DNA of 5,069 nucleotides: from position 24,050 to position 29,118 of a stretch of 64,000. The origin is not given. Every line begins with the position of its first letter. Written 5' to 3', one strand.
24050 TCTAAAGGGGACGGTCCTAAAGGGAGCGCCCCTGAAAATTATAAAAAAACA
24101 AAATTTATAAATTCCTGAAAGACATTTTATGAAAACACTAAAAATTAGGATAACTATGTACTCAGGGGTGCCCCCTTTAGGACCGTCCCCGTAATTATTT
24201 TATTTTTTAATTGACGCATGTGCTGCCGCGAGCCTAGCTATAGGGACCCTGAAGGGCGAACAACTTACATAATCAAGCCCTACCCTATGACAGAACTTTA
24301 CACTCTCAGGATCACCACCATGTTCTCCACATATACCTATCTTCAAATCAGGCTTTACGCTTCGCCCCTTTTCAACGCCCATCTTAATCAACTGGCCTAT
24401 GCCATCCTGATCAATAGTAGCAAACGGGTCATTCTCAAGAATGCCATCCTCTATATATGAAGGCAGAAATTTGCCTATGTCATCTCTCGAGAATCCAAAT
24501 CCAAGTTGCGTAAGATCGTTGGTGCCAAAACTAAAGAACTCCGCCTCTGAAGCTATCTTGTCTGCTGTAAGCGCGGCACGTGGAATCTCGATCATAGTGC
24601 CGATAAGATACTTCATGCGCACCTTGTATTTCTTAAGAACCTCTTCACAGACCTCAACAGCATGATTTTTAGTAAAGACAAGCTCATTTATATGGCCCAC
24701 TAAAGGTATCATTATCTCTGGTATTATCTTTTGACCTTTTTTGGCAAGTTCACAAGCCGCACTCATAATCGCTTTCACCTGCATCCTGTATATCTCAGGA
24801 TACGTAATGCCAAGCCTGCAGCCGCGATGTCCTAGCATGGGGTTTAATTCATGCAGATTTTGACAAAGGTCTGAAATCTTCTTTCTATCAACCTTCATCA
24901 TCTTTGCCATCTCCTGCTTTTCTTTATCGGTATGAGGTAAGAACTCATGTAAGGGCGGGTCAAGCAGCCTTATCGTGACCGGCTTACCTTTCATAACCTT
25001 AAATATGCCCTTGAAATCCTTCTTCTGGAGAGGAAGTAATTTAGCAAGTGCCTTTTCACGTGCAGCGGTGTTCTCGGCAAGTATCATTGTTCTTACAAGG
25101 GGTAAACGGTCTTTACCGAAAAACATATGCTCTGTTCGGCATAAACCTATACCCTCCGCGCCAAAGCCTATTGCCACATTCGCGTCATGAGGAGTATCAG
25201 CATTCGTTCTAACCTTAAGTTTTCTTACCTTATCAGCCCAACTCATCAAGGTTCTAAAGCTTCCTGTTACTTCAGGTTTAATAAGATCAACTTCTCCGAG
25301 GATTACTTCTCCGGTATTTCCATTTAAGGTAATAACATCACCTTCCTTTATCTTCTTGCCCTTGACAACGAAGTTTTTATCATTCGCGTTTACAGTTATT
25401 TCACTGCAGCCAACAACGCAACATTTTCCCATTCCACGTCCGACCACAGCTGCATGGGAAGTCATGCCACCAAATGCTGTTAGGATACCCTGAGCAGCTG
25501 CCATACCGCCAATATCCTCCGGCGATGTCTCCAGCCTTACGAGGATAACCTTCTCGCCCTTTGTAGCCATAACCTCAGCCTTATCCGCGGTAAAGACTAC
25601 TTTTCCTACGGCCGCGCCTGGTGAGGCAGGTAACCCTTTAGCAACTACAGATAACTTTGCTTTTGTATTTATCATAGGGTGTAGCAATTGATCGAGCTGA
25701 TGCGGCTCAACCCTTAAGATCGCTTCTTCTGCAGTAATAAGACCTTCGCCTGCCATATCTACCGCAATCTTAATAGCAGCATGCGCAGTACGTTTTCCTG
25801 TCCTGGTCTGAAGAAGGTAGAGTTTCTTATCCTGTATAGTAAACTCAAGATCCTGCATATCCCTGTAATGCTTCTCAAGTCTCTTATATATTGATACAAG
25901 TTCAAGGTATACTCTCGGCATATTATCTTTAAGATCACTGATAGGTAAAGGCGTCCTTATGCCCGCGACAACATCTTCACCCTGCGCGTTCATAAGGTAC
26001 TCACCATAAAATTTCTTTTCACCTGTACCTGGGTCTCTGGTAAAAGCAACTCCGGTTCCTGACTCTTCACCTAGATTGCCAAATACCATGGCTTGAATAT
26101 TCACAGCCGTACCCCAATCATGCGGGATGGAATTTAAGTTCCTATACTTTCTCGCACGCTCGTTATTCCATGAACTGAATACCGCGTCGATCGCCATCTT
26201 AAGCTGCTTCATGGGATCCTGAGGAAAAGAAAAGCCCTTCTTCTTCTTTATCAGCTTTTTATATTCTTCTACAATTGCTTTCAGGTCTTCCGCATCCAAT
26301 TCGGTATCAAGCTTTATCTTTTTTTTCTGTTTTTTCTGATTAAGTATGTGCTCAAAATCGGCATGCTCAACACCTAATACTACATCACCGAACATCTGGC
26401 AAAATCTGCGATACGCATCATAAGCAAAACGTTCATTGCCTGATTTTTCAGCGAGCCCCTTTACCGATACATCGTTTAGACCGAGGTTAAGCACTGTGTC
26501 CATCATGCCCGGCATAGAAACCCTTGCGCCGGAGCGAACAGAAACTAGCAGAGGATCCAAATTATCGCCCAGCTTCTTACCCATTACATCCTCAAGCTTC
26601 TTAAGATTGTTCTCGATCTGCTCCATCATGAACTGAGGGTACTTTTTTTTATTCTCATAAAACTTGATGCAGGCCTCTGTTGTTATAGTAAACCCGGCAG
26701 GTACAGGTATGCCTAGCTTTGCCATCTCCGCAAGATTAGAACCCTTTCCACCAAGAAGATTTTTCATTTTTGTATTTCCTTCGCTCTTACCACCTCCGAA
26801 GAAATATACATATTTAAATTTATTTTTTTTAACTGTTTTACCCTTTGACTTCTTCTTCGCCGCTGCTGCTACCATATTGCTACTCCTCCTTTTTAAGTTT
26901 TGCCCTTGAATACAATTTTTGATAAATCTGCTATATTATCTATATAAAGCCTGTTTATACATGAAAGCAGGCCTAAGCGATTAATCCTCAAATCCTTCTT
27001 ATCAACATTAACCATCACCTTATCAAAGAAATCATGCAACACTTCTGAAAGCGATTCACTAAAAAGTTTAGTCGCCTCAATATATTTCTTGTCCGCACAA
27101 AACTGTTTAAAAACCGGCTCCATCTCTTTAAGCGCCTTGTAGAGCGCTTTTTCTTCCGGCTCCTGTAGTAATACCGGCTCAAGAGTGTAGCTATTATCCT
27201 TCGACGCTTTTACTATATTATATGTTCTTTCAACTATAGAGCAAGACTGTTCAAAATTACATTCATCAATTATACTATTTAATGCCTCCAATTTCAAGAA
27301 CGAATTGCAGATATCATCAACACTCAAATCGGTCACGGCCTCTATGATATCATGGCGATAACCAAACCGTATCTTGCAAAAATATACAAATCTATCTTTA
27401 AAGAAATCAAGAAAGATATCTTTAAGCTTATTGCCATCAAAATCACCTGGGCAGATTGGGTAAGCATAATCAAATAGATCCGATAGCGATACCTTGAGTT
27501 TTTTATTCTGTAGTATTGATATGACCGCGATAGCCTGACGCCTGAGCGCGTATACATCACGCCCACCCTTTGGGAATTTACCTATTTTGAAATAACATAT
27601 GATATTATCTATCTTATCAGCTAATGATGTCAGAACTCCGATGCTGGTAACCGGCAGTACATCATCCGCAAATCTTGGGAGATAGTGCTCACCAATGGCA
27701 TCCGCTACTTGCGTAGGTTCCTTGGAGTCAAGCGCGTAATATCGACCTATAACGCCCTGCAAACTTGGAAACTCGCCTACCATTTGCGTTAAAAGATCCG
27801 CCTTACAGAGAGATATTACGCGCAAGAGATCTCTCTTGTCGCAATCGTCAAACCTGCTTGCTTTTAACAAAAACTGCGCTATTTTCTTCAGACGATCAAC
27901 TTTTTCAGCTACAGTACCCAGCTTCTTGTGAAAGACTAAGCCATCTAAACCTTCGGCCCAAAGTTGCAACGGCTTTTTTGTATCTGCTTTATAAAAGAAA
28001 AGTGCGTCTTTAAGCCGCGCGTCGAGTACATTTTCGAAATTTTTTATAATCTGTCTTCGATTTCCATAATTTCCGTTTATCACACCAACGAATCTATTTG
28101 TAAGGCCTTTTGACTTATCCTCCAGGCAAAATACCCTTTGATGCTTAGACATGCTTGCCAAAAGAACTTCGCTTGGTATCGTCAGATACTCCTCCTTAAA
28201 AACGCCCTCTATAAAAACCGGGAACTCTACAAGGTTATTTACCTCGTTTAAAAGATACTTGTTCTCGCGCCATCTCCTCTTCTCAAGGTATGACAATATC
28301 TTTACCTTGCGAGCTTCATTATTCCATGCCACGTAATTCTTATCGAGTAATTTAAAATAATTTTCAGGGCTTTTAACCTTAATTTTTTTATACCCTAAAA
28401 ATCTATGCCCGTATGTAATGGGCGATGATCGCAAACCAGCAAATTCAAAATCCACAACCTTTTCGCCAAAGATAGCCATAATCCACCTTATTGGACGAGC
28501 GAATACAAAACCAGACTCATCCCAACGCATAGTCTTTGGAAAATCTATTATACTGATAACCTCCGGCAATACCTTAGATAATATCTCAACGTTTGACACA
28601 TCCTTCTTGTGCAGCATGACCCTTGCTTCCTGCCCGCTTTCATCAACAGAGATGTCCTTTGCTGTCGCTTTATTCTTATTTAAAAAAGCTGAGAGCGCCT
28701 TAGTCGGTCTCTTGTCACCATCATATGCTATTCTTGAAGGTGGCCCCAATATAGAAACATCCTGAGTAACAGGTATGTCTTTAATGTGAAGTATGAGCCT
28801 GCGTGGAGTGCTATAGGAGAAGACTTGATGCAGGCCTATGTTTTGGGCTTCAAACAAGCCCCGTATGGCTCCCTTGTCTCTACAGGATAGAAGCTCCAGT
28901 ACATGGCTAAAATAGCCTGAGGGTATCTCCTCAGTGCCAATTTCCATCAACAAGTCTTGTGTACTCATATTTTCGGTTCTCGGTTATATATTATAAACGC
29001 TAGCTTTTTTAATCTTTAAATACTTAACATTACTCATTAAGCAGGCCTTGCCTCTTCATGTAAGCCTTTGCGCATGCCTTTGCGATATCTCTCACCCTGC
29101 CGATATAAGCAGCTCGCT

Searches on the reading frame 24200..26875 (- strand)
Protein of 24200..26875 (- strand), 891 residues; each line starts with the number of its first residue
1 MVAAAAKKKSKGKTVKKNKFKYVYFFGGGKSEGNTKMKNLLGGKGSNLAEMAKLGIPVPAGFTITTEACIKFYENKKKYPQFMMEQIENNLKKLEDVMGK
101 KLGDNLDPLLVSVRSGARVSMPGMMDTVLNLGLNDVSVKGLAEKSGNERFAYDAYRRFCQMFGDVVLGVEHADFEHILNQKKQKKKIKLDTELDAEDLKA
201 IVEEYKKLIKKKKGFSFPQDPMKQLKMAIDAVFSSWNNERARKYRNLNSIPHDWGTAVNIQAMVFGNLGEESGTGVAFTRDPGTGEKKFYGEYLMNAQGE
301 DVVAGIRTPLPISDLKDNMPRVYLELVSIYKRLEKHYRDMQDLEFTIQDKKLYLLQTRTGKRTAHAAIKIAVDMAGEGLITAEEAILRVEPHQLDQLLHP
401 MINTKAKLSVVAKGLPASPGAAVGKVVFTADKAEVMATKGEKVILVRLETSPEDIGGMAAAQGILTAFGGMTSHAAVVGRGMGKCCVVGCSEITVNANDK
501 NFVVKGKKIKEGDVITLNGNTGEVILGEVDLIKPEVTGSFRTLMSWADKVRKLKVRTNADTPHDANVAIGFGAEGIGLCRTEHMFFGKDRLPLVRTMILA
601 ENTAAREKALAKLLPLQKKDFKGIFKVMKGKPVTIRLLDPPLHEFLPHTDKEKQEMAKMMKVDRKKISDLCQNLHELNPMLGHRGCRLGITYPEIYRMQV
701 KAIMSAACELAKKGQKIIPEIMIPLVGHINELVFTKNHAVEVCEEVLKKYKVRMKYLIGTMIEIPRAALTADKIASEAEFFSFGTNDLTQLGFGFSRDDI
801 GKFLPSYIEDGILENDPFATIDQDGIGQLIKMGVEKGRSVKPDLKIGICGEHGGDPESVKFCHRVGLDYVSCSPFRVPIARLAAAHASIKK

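Call 8: search_protein_families(library=pfam, proteins=[window:24200-26875:-])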
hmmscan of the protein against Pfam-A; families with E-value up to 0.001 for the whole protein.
window:24200-26875:- (891 aa): 3 families
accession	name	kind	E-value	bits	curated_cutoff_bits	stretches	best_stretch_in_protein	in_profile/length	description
PF02896.24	PEP-utilizers_C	-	2.5e-83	280.1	22.8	1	538-887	5-291/293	PEP-utilising enzyme, PEP-binding domain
PF01326.24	PPDK_N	-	3.9e-55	187.9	27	3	83-309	77-217/328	Pyruvate phosphate dikinase, AMP/ATP-binding domain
PF00391.29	PEP-utilizers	-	7.4e-24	83.6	23.1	1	441-522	3-72/72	PEP-utilising enzyme, mobile domain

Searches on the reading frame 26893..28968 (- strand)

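Call 8: search_protein_families(library=pfam, proteins=[window:26893-28968:-])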
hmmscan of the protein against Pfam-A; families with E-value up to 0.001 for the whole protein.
window:26893-28968:- (691 aa): 2 families
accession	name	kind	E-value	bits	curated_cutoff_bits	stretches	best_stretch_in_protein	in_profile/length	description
PF02092.22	tRNA_synt_2f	-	6.5e-162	540.6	29.2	1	6-546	1-535/536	Glycyl-tRNA synthetase beta subunit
PF05746.21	DALR_1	-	5.1e-09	36.7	22.3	1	581-673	7-100/117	DALR anticodon binding domain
